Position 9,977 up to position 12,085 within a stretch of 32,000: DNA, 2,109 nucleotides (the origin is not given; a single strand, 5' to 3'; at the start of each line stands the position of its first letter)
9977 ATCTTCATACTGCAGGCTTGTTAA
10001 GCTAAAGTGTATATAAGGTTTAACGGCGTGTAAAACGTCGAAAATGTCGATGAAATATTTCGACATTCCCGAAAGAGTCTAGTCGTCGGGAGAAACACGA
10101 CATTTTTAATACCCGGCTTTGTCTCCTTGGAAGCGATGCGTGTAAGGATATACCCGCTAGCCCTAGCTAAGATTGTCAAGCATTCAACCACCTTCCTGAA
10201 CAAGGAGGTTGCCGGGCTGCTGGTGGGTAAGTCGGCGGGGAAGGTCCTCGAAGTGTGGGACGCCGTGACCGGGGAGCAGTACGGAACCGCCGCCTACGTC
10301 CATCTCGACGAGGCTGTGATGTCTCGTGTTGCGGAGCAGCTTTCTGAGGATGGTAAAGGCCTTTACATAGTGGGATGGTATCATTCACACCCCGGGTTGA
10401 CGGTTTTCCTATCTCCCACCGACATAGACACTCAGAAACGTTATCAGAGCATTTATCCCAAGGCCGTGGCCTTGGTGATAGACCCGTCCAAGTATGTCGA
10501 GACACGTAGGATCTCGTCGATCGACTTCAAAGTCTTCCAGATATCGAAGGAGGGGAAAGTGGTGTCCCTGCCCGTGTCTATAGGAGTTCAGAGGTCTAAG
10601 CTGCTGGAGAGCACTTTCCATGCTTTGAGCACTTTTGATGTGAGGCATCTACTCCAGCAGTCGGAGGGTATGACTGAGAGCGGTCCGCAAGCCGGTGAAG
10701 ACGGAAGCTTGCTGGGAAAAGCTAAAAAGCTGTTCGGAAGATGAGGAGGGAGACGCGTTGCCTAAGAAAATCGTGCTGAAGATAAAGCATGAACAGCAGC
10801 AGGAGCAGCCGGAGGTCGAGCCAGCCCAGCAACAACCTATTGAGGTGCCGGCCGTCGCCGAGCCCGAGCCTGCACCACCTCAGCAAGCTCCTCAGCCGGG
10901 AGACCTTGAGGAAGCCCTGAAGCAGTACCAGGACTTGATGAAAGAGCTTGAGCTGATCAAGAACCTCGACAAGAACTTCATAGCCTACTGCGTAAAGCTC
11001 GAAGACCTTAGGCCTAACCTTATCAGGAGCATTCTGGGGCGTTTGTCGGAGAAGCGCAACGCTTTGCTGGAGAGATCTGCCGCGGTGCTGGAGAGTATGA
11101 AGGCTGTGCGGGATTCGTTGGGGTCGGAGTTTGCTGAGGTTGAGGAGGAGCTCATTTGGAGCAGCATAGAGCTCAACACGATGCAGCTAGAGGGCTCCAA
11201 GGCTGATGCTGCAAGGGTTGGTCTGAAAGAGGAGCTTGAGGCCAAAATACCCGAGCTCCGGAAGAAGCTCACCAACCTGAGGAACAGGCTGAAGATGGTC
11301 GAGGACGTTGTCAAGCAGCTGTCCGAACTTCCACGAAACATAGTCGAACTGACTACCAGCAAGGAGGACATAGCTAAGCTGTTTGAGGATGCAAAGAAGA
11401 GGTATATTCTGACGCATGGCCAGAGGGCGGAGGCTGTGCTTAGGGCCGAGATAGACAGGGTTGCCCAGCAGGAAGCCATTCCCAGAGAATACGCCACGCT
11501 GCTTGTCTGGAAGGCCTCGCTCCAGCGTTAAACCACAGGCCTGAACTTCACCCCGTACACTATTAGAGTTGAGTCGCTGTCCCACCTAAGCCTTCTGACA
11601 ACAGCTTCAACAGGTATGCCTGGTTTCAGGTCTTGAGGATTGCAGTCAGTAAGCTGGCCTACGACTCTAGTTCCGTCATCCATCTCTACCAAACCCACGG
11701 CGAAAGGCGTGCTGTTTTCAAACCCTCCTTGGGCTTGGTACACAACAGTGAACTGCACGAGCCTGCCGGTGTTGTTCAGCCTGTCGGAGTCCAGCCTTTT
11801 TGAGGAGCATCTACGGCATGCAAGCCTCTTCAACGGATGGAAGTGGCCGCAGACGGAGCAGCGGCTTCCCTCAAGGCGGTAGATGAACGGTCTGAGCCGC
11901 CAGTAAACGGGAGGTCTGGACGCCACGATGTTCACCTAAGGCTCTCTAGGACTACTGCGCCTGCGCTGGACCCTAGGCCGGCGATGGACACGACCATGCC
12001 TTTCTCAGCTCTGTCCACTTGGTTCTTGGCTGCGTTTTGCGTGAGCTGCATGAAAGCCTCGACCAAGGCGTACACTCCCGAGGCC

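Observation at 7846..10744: Complete eukaryote-type ubiquitylation cassette: Ub-E2-E1-RING operon plus a divergent Rpn11-like JAMM protease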

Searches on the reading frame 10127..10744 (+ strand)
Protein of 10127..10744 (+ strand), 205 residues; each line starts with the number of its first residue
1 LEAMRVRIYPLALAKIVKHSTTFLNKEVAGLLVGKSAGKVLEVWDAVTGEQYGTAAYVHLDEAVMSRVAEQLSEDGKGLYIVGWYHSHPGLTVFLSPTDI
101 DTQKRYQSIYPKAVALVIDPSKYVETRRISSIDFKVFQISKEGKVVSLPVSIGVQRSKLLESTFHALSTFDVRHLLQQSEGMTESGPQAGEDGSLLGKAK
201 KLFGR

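Call 3: search_protein_families(library=pfam, proteins=[window:10127-10744:+], max_evalue=0.1)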
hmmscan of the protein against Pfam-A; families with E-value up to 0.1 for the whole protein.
window:10127-10744:+ (205 aa): 3 families
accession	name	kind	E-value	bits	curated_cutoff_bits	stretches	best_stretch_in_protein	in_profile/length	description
PF01398.27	JAB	-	9.4e-21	74.2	22.5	1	5-111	5-116/117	JAB1/Mov34/MPN/PAD-1 ubiquitin protease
PF14464.11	Prok-JAB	-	4.4e-09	36.7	25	1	13-105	5-92/114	Prokaryotic homologs of the JAB domain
PF03665.18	UPF0172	-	4.2e-07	30.5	24.4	1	6-128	2-123/192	Uncharacterised protein family (UPF0172)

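Call 4: search_protein_families(library=ncbifam, proteins=[window:10127-10744:+], max_evalue=0.1)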
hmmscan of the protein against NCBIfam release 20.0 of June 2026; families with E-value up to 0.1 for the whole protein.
window:10127-10744:+ (205 aa): 2 families
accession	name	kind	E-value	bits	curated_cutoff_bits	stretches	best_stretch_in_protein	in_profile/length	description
NF041370.1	desamp_Halo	equivalog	1.5e-06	28.2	130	1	14-134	9-126/133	desampylase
NF058523.1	6A-MBL_cap2_3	equivalog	0.03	12.8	320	1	4-109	543-653/665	anti-phage 6A-MBL system cap2_3 protein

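Call 7: search_solved_structures(query=window:10127-10744:+, max_evalue=0.001, show_alignments=2)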
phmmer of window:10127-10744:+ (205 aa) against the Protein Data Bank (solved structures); distinct sequences matched with E-value up to 0.001: 48.
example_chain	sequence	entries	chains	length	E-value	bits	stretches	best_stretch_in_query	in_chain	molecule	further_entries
6fju_A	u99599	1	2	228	3.7e-98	330.2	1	4-204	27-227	26S proteasome regulatory subunit N11-like protein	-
6fjv_A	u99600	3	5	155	2e-74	252.7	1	4-151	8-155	26S proteasome regulatory subunit N11-like protein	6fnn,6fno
4ocl_B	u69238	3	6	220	2.1e-19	73.3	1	6-128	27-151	26S proteasome regulatory subunit RPN11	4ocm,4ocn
5u4p_B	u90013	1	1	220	2.1e-19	73.3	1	6-128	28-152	26S proteasome regulatory subunit RPN11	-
5w83_B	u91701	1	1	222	2.2e-19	73.3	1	6-128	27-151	Ubiquitin carboxyl-terminal hydrolase RPN11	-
4owp_B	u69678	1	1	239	2.6e-19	73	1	6-128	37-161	26S proteasome regulatory subunit RPN11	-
4o8x_B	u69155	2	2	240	2.7e-19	73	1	6-128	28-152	26S proteasome regulatory subunit RPN11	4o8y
6fvt_V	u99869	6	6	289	3.7e-19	72.5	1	6-128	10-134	Ubiquitin carboxyl-terminal hydrolase RPN11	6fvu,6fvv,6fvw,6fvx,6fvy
3jck_G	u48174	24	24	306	4.2e-19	72.3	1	6-128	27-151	Ubiquitin carboxyl-terminal hydrolase RPN11 | 26S PROTEASOME REGULATORY SUBUNIT RPN11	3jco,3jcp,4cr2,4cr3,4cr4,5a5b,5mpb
5vfp_c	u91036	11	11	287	1e-18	71.1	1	4-127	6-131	26S proteasome non-ATPase regulatory subunit 14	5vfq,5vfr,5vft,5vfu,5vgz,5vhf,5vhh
22mm_c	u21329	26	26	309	1.3e-18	70.8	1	4-127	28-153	26S proteasome non-ATPase regulatory subunit 14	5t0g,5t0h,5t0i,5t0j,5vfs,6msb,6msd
12bm_c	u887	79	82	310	1.3e-18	70.8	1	4-127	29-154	26S proteasome non-ATPase regulatory subunit 14 | Proteasome (Prosome, macropain) 26S subunit, non-ATPase, 14 | RPN11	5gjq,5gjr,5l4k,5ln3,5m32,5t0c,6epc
8usb_c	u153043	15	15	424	1.5e-18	70.5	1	4-127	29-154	26S proteasome non-ATPase regulatory subunit 14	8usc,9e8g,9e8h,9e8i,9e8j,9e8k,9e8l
9w39_c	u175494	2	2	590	2.7e-18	69.7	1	4-127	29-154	Ubiquitin C-terminal hydrolase PSMD14,Uncharacterized protein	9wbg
8amz_V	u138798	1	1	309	3.6e-18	69.3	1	5-128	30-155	26S proteasome regulatory subunit RPN11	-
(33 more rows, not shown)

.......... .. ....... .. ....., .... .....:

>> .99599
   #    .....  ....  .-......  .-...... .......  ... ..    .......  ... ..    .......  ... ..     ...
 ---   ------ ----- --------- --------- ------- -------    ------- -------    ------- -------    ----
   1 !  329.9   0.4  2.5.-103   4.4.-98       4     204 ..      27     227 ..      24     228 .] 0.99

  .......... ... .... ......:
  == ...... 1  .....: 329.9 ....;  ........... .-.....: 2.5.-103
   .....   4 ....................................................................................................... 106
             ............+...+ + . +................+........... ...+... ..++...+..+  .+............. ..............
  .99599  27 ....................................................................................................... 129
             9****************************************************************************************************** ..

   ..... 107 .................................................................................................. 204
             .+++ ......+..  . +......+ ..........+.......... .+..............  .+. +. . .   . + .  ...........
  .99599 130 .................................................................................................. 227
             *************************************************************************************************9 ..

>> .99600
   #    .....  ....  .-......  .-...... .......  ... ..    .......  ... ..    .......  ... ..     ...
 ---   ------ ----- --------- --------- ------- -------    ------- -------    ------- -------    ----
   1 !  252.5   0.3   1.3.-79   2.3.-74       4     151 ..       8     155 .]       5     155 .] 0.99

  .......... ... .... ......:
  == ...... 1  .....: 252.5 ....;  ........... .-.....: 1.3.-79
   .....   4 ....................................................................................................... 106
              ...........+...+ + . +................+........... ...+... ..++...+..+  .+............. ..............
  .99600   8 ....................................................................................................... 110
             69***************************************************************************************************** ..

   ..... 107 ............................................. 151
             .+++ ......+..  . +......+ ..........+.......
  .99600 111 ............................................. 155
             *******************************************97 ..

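Call 51: search_protein_families(library=padloc, proteins=[window:10136-10744:+], max_evalue=0.01)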
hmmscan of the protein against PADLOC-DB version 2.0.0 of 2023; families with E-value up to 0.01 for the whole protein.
window:10136-10744:+ (202 aa): 11 families
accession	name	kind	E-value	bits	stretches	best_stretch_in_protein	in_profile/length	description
PDLC00890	JAB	-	1e-06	26.3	1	2-103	11-115/157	JAB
PDLC00899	JAB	-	2.2e-06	25.4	1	52-119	69-138/160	JAB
PDLC00827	E1-E2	-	1.2e-05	21.9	1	3-101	565-667/711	E1-E2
PDLC00727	Effector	-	5.7e-05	19.8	1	9-116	14-124/590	TIR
PDLC00891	JAB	-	6.3e-05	20.5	1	8-100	18-111/159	JAB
PDLC00900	JAB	-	0.00014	20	1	18-96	29-107/159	JAB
PDLC00893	JAB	-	0.00021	19.3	1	1-99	1-104/157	JAB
PDLC00898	JAB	-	0.00035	18.2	1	3-97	19-114/162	JAB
PDLC00905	JAB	-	0.00064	17.9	1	1-100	1-105/154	JAB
PDLC00896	JAB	-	0.0025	15.5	1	3-104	13-119/159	JAB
PDLC00887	JAB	-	0.0087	14.1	0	21-104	35-121/160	JAB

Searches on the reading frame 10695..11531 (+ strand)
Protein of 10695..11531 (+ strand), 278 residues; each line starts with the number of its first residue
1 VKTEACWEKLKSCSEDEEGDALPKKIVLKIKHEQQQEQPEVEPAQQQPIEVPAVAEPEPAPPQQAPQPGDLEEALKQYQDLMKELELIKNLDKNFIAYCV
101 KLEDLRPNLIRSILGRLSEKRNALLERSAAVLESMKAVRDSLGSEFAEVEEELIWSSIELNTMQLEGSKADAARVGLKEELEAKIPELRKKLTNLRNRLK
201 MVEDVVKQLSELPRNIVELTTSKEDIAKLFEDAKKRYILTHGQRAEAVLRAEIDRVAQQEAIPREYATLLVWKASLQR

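Call 3: search_protein_families(library=pfam, proteins=[window:10695-11531:+], max_evalue=0.1)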
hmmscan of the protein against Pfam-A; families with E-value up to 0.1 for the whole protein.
window:10695-11531:+ (278 aa): 7 families
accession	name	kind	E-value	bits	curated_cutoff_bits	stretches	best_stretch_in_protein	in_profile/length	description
PF01813.22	ATP-synt_D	-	0.0059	16.9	25.7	1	109-235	11-153/196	ATP synthase subunit D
PF21408.2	MTR4-like_stalk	-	0.013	16.1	24.2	0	182-220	14-56/64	Exosome RNA helicase MTR4-like, stalk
PF07544.18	Med9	-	0.015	15.8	26.9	1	179-236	22-79/80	RNA polymerase II transcription mediator complex subunit 9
PF20733.2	LRIM1_dimer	-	0.024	15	35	1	177-238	61-120/187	Dimerization domain in LRIM1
PF18476.7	PIN_8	-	0.028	14.8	26.1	1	136-237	56-162/227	PIN like domain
PF05531.17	NPV_P10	-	0.037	15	29.8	1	180-229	15-64/75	Nucleopolyhedrovirus P10 protein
PF21808.2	Dynamin-like_hel_bact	-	0.05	13.2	28.3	1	172-243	47-119/373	Bacterial dynamin-like protein, helical domain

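Call 4: search_protein_families(library=ncbifam, proteins=[window:10695-11531:+], max_evalue=0.1)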
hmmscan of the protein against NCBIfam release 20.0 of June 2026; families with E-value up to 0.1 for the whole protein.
window:10695-11531:+ (278 aa): 8 families
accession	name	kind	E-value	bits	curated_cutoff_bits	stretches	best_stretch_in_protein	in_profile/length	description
NF047516.1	LA_3659_fam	equivalog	0.00098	18.8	36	1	74-181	108-217/221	LA_3659 family protein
NF047514.1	SpiroCoCo_N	equivalog_domain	0.00098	18.8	75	1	74-181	108-217/221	SpiroCoCo family coiled-coil protein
NF053563.1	Rkd4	equivalog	0.0014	16.9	860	1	71-229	249-396/747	arcadin-4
TIGR02168.1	SMC_prok_B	equivalog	0.011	13.4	567.35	1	66-237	351-531/1181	chromosome segregation protein SMC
TIGR04383.1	acidic_w_LPXTA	equivalog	0.013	14.8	50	0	180-247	152-219/320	processed acidic surface protein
NF045487.1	ASRP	equivalog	0.018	13.7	300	1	119-236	352-468/593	archaea-specific SMC-related protein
NF045780.1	TrlF_fam_ATP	equivalog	0.049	12.3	350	1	31-248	482-685/944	TrlF family AAA-like ATPase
TIGR00012.1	L29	equivalog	0.092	12.8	22.6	0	178-203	7-32/56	50S ribosomal protein L29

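Call 51: search_protein_families(library=padloc, proteins=[window:10695-11531:+], max_evalue=0.01)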
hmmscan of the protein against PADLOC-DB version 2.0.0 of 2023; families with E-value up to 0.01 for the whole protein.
window:10695-11531:+ (278 aa): 3 families
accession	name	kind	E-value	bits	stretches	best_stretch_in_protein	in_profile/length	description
PDLC03859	LmuB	-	0.00069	16.9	1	38-248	269-427/611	-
PDLC04898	PDC-S06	-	0.0043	13.4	1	121-238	324-445/752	-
PDLC03865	LmuB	-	0.0055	12.9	1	72-231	316-820/1007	-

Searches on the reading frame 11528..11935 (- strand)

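Call 3: search_protein_families(library=pfam, proteins=[window:11528-11935:-], max_evalue=0.1)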
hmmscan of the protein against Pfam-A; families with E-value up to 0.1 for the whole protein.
window:11528-11935:- (135 aa): 2 families
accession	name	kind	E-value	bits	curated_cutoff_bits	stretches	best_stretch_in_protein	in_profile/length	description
PF01796.24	OB_ChsH2_C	-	3.3e-18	65.8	27.1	1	53-114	4-65/65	ChsH2, C-terminal OB-fold domain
PF12172.15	zf-ChsH2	-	0.00035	20.7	23.2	1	19-48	7-36/37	ChsH2, rubredoxin-like zinc ribbon domain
